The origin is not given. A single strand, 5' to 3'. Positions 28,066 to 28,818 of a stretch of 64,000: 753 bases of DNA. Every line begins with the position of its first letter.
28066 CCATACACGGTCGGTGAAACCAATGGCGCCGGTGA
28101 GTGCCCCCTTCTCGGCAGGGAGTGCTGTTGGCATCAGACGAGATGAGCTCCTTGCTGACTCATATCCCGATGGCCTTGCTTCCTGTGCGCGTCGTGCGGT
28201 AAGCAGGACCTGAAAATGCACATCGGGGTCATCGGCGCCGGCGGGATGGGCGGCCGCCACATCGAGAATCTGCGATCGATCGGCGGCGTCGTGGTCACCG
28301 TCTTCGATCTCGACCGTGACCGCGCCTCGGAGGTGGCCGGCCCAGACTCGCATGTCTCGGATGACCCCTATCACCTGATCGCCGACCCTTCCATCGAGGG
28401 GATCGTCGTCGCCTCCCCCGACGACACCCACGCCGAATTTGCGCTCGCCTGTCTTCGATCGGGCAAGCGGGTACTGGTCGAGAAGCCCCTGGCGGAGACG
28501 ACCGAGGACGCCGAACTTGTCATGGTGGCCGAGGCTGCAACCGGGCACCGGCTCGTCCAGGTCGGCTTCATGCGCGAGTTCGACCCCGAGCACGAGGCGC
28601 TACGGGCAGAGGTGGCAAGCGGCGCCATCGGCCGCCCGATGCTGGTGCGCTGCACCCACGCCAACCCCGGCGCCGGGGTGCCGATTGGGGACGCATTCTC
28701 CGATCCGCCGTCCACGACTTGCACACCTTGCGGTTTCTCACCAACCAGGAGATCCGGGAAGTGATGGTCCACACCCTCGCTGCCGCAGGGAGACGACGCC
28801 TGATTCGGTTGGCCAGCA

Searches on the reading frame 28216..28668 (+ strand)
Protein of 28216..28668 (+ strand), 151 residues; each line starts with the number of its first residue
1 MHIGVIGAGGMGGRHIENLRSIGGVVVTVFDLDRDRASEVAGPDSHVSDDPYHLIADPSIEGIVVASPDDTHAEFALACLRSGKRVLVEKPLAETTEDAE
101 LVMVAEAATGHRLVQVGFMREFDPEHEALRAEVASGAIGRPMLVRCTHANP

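Call 33: find_homologous_proteins(query=window:28216-28668:+, max_evalue=1e-10)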
Query seq(151 aa) (151 aa): 11 proteins with E <= 1e-10 among 119 candidates.
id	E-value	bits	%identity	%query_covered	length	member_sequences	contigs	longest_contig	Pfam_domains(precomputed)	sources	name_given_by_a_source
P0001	1.5e-92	326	100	100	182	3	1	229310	PF01408.29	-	-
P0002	4.4e-70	253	79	100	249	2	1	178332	PF01408.29,PF22725.2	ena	-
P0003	1.0e-38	151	52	91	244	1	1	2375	PF01408.29,PF22725.2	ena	-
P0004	1.3e-38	151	52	100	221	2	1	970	PF01408.29,PF22725.2,PF02894.23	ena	-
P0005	6.8e-37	145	57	87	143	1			PF01408.29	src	-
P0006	3.5e-31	127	46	91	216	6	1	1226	PF02629.26,PF01408.29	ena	-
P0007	2.5e-30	124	47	99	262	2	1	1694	PF01408.29,PF22725.2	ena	-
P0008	3.4e-25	107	42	77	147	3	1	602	PF01408.29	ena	-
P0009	3.5e-23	101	50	73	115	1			PF01408.29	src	-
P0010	3.0e-19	88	42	81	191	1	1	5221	PF01408.29,PF03807.24,PF03447.23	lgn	-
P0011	1.5e-17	82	34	99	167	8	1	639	PF01408.29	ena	-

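Call 34: find_encoding_contigs(protein=P0001, flank=3000, max_places=4)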
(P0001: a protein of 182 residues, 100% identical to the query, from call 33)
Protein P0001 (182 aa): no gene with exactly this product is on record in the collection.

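Call 35: find_encoding_contigs(protein=P0002, flank=10000, max_places=4)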
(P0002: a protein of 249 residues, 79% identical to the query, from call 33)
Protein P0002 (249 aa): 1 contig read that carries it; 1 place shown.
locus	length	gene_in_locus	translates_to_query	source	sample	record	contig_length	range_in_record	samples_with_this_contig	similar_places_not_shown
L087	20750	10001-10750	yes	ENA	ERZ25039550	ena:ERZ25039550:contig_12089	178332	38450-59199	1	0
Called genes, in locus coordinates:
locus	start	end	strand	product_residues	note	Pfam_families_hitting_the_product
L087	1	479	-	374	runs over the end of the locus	PF00248:Aldo_ket_red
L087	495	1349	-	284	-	PF13145:Rotamase_2, PF00639:Rotamase, PF13616:Rotamase_3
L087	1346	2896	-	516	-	PF10633:NPCBM_assoc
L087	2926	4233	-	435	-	PF07748:Glyco_hydro_38C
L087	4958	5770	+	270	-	-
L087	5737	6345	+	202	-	PF04854:DUF624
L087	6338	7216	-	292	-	PF00528:BPD_transp_1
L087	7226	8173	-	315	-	PF00528:BPD_transp_1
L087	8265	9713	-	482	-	PF01547:SBP_bac_1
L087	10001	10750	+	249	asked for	PF01408:GFO_IDH_MocA, PF22725:GFO_IDH_MocA_C3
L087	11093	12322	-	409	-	PF02771:Acyl-CoA_dh_N, PF02770:Acyl-CoA_dh_M, PF00441:Acyl-CoA_dh_1, PF08028:Acyl-CoA_dh_2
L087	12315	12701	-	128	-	PF12973:Cupin_7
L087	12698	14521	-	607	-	PF01979:Amidohydro_1, PF07969:Amidohydro_3 (faint), PF13382:Adenine_deam_C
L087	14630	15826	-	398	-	PF01321:Creatinase_N (faint), PF00557:Peptidase_M24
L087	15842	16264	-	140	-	PF00190:Cupin_1, PF07883:Cupin_2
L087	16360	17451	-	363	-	PF08240:ADH_N, PF00107:ADH_zinc_N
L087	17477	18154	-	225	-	PF00392:GntR, PF07729:FCD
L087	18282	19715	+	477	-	PF01979:Amidohydro_1, PF07969:Amidohydro_3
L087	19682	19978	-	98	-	-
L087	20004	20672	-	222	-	PF02653:BPD_transp_2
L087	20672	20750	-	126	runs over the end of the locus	PF02653:BPD_transp_2 (weak)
